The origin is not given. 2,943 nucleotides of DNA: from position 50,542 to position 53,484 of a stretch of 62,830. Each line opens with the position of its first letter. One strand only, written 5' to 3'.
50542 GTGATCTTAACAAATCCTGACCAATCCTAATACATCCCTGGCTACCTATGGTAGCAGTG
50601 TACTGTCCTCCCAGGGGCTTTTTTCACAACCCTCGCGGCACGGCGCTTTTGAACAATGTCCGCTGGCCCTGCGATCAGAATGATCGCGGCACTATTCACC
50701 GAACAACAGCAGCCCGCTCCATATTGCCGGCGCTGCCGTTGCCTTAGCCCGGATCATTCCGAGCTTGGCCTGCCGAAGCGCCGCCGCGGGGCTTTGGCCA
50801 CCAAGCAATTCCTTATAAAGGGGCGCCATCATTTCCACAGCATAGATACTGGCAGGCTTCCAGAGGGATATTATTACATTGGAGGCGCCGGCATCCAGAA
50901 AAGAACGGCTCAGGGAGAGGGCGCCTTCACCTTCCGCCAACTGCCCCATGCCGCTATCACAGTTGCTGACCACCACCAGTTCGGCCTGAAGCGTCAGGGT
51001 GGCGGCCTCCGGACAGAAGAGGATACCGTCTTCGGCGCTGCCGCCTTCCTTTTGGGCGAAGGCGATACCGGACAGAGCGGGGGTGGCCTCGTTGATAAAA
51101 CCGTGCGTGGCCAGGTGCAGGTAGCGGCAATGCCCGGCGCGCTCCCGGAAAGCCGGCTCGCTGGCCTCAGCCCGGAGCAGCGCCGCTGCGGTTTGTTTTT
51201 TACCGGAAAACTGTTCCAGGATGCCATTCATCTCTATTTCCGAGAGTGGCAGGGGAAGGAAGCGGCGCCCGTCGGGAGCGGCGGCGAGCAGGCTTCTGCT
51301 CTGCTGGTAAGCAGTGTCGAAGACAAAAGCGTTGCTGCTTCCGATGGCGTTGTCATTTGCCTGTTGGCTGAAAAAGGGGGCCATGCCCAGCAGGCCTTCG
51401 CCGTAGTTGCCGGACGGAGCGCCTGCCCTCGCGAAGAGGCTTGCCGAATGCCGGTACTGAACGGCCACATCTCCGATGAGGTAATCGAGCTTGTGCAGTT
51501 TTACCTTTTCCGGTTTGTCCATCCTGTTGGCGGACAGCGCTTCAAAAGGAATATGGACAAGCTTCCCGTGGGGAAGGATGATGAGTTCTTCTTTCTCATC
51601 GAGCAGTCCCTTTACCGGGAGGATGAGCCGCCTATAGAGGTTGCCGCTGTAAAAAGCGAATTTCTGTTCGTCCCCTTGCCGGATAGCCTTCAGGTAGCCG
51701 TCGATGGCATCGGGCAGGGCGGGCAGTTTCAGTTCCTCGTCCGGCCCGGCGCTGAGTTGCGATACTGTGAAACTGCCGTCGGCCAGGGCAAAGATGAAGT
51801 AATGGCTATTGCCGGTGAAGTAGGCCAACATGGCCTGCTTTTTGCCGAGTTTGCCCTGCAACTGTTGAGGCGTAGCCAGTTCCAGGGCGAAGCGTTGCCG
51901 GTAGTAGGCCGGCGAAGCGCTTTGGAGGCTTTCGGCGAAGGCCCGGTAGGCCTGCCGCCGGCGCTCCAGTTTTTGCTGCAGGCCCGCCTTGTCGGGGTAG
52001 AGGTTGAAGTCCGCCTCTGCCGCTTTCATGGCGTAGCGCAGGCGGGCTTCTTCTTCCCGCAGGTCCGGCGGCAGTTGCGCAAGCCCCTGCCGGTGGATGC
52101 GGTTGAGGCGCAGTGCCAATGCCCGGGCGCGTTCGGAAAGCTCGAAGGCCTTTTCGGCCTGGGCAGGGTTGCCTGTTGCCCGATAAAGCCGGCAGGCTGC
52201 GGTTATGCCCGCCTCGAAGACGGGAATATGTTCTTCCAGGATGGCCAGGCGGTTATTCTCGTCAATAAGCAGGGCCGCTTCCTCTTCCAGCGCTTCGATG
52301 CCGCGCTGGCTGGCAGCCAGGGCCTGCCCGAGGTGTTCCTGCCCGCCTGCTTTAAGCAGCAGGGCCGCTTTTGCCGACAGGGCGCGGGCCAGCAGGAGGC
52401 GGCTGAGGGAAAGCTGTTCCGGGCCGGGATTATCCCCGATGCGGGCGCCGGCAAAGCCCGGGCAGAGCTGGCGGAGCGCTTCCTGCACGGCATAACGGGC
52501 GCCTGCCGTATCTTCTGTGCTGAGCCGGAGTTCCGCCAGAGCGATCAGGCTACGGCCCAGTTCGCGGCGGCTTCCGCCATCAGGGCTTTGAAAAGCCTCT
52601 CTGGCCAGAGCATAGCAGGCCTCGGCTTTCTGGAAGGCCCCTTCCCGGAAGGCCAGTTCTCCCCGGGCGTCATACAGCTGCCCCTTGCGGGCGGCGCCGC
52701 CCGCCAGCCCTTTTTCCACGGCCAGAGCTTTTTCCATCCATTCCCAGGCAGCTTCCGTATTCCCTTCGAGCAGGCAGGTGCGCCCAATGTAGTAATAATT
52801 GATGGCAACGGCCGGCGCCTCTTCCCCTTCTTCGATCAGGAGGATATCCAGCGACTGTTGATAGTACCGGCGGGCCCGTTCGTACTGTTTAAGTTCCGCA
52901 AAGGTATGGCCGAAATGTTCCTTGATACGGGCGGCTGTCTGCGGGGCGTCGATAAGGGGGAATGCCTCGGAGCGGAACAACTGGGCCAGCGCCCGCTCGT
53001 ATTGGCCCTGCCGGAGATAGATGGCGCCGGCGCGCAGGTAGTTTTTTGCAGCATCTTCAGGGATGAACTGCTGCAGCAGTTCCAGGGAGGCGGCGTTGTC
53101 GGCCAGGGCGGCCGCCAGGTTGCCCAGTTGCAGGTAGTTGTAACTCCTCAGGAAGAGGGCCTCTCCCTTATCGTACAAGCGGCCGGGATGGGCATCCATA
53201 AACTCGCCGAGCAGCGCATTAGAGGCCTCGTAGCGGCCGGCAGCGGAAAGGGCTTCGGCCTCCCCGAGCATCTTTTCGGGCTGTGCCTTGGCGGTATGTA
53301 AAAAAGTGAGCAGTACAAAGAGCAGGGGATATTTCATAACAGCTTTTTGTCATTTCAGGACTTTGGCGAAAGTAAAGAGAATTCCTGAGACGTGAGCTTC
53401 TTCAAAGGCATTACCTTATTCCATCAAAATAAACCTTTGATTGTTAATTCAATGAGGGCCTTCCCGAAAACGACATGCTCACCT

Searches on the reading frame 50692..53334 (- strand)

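Call 22: search_protein_families(library=pfam, proteins=[window:50692-53334:-], max_evalue=0.001)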
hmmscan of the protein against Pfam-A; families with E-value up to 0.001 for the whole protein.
window:50692-53334:- (880 aa): 3 families
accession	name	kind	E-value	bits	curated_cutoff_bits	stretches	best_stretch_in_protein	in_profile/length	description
PF12770.12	CHAT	-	4.8e-48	164.5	24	1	564-879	5-288/289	CHAT domain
PF13424.12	TPR_12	-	3.7e-12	46.7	30.1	2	135-206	3-74/77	Tetratricopeptide repeat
PF13181.12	TPR_8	-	2.1e-05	24.7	25.7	0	139-164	5-30/34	Tetratricopeptide repeat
